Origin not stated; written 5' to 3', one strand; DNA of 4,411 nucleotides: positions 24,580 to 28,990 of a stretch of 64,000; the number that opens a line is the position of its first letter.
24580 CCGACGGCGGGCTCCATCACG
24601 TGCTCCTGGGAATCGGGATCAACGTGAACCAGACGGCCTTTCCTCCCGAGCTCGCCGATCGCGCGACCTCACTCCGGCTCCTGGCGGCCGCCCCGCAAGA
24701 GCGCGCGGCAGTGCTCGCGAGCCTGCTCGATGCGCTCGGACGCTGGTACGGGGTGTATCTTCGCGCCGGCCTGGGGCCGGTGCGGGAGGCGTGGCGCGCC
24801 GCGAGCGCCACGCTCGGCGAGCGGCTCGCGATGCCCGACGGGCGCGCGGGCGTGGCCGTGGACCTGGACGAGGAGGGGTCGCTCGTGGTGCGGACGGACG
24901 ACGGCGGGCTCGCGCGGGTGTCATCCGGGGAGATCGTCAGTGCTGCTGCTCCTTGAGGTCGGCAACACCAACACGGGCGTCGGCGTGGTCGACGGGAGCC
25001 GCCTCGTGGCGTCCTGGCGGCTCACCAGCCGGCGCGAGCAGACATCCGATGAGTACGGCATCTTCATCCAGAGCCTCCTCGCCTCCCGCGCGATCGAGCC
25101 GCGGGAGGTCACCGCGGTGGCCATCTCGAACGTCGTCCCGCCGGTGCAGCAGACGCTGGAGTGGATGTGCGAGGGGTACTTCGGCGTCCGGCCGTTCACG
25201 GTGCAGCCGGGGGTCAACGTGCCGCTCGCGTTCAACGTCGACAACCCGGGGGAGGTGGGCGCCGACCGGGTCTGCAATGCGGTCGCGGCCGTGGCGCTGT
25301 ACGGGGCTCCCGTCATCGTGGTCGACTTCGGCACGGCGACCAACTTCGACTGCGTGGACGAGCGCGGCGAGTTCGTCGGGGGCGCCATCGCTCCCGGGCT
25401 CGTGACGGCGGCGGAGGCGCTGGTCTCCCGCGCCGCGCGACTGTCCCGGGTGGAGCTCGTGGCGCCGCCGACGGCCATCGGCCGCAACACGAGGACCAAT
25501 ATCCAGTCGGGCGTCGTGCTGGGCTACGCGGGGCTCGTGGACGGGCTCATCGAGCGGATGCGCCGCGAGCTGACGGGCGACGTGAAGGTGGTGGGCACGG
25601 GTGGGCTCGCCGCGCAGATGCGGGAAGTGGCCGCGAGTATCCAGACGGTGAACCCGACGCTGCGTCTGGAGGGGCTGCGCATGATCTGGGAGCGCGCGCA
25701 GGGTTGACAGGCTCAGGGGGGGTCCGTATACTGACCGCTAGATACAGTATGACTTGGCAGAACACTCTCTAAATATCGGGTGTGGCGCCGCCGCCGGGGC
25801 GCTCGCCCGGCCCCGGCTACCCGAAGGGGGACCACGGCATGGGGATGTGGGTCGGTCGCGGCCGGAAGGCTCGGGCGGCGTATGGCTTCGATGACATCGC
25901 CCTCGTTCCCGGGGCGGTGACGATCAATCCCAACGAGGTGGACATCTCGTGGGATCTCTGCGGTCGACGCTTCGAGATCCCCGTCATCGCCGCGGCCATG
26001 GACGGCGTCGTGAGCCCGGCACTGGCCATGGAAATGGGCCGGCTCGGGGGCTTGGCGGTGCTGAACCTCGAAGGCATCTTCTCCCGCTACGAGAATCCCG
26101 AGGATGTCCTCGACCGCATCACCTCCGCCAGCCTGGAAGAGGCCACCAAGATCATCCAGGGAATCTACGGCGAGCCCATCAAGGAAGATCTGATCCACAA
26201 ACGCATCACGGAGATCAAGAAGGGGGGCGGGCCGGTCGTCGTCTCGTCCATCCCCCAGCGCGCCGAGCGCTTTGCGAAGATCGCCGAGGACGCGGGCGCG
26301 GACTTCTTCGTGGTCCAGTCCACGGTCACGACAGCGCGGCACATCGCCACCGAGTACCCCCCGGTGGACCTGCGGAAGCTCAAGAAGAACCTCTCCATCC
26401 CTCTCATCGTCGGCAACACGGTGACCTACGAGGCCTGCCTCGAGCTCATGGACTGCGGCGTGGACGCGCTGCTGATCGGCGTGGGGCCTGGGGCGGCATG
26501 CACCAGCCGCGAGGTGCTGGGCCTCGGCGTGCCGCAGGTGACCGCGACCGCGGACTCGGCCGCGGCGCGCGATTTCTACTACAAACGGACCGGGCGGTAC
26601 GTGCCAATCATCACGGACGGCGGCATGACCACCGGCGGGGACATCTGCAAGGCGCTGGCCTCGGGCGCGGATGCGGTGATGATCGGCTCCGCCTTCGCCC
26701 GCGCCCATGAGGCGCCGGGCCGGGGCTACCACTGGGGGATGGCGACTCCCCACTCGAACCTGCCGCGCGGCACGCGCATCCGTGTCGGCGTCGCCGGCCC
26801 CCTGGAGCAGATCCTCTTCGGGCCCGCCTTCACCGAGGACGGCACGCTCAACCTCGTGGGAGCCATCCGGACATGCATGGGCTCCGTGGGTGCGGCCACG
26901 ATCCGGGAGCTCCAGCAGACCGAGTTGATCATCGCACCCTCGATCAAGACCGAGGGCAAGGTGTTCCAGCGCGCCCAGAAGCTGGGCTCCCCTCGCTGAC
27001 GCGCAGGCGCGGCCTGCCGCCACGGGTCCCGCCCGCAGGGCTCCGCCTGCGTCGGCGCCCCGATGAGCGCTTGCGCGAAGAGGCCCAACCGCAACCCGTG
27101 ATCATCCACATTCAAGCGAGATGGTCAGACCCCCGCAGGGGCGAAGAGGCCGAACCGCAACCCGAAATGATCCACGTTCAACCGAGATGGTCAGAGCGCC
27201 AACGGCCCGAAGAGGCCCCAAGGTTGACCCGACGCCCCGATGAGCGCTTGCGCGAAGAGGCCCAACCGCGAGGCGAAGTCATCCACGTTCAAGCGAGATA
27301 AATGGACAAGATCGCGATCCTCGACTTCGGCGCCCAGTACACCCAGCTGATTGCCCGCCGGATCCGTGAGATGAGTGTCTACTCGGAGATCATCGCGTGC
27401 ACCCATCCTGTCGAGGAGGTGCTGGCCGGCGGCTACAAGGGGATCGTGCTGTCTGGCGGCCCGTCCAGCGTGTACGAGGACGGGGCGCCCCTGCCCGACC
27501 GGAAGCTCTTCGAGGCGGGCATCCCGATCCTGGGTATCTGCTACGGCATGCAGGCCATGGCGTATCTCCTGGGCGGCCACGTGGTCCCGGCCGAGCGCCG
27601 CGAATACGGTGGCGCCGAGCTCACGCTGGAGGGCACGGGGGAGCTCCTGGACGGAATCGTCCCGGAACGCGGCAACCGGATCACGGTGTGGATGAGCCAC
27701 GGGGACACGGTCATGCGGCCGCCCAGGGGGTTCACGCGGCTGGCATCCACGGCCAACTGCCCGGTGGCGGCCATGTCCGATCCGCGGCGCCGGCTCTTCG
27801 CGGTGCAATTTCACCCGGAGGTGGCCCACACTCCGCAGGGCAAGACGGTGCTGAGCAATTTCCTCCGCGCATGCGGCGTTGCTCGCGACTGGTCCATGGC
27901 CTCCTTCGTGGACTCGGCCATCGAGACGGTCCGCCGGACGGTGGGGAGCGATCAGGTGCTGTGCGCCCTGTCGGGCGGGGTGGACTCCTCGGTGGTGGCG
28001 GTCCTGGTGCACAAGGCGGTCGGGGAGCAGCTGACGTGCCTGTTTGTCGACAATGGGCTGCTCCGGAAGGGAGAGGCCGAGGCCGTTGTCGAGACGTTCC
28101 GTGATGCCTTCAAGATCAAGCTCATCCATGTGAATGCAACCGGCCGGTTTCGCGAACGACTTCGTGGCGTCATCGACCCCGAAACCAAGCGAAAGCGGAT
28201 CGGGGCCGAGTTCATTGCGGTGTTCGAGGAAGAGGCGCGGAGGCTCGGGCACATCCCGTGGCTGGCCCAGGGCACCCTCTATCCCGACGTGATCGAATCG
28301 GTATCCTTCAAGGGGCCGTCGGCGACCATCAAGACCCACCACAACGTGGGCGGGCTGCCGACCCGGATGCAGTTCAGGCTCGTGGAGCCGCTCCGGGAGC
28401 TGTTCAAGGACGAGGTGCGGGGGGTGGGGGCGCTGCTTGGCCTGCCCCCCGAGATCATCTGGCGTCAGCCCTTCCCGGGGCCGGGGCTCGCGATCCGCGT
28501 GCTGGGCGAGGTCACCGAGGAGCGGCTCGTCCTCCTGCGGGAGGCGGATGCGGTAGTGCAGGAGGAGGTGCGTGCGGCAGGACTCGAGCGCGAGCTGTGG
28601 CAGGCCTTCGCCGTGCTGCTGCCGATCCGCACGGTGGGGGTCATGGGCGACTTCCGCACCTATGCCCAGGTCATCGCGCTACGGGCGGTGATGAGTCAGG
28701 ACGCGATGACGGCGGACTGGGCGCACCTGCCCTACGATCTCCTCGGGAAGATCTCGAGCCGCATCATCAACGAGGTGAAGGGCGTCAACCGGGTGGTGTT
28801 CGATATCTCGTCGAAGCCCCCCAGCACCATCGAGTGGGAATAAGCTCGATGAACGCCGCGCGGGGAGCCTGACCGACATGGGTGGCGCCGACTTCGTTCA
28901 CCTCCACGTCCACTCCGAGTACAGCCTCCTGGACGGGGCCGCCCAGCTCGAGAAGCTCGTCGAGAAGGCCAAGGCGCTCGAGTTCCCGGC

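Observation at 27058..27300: Family A: an unrecognised structured repeat, four copies filling the spacer and ending at the guaA start codon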

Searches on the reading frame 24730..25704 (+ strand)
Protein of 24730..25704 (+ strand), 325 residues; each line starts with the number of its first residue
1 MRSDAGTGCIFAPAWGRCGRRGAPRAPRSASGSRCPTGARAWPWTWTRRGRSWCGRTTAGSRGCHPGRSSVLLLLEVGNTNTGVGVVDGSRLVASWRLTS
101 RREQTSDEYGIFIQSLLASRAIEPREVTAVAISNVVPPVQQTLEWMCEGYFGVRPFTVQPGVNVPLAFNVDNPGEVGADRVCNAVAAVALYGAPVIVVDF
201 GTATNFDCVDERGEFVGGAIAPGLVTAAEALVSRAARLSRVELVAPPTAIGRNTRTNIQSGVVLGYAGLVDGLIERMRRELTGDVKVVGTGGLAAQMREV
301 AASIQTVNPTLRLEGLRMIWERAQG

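Call 55: search_protein_families(library=pfam, proteins=[window:24730-25704:+], max_evalue=0.00001)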
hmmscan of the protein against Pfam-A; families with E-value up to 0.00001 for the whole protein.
window:24730-25704:+ (325 aa): 1 family
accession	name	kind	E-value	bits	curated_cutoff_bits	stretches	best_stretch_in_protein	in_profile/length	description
PF03309.20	Pan_kinase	-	8e-69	232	24.7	1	72-276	1-205/205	Type III pantothenate kinase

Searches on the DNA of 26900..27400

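Call 8: search_rna_families(source=window, start=26900, end=27400, threshold=evalue, max_evalue=10, show_alignments=4)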
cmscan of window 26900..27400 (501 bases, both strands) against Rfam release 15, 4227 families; matches with E-value up to 10: 0.
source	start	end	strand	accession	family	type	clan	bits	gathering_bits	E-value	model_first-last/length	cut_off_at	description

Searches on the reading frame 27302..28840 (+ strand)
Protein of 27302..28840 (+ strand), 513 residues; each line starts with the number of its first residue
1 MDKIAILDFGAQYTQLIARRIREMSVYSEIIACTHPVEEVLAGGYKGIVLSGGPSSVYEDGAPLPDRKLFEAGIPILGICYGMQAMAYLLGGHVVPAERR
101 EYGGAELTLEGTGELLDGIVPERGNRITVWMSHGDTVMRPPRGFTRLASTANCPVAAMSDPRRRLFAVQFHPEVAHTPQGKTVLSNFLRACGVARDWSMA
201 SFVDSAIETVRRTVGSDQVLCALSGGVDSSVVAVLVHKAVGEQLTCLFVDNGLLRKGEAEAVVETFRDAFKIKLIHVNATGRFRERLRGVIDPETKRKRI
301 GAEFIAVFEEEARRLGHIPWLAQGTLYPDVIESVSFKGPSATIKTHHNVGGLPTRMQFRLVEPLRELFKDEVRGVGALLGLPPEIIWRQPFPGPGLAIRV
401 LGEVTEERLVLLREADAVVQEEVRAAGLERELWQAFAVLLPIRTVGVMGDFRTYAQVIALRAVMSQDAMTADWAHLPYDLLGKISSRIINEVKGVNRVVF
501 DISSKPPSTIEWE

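Call 48: find_related_loci(query=window:27302-28840:+, collection=metagenome_contigs, flank=1500)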
Query window:27302-28840:+ (513 aa) in metagenome_contigs; peptide patterns used: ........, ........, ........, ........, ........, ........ (x = any residue, [..] = any of these).
600 stretches matched a pattern (row limit reached: there are more); 571 encode a relative of the query (tblastn E <= 1e-3); the best 80 are kept; 80 distinct loci.
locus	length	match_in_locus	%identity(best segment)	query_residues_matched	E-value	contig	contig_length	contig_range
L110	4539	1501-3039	81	1-513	0e+0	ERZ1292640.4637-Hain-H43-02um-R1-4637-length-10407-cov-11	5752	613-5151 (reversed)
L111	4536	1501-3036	79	2-513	0e+0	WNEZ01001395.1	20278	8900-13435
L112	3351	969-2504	76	2-513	0e+0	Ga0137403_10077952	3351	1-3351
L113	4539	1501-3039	64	2-513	0e+0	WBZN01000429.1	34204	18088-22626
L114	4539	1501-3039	64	2-513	0e+0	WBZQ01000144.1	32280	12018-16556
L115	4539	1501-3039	64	2-513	0e+0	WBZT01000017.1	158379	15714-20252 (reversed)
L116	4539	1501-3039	62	2-513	0e+0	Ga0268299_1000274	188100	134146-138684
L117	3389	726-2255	62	2-513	0e+0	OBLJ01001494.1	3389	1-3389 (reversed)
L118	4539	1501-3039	62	2-513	0e+0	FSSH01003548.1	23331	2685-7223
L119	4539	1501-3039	62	2-513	0e+0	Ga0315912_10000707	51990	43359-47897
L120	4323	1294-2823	64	4-513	0e+0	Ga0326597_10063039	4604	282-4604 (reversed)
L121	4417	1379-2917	62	2-513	0e+0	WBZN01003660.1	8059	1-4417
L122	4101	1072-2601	62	3-513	0e+0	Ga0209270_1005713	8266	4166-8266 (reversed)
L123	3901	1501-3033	59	4-513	0e+0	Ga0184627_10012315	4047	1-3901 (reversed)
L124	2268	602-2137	62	2-513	0e+0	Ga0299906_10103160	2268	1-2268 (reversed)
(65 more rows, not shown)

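Call 55: search_protein_families(library=pfam, proteins=[window:27302-28840:+], max_evalue=0.00001)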
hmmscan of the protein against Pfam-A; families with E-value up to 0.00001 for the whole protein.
window:27302-28840:+ (513 aa): 4 families
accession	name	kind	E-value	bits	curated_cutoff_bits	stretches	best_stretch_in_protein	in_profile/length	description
PF00117.34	GATase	-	4.2e-46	157.4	22.8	1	6-189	2-188/190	Glutamine amidotransferase class-I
PF00958.27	GMP_synt_C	-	6.9e-45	151.5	27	1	421-512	1-92/92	GMP synthase C terminal domain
PF02540.23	NAD_synthase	-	4.3e-08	33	21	0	208-247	10-50/242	NAD synthase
PF07722.19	Peptidase_C26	-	1.3e-07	32.1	20.5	1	68-173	100-219/219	Peptidase C26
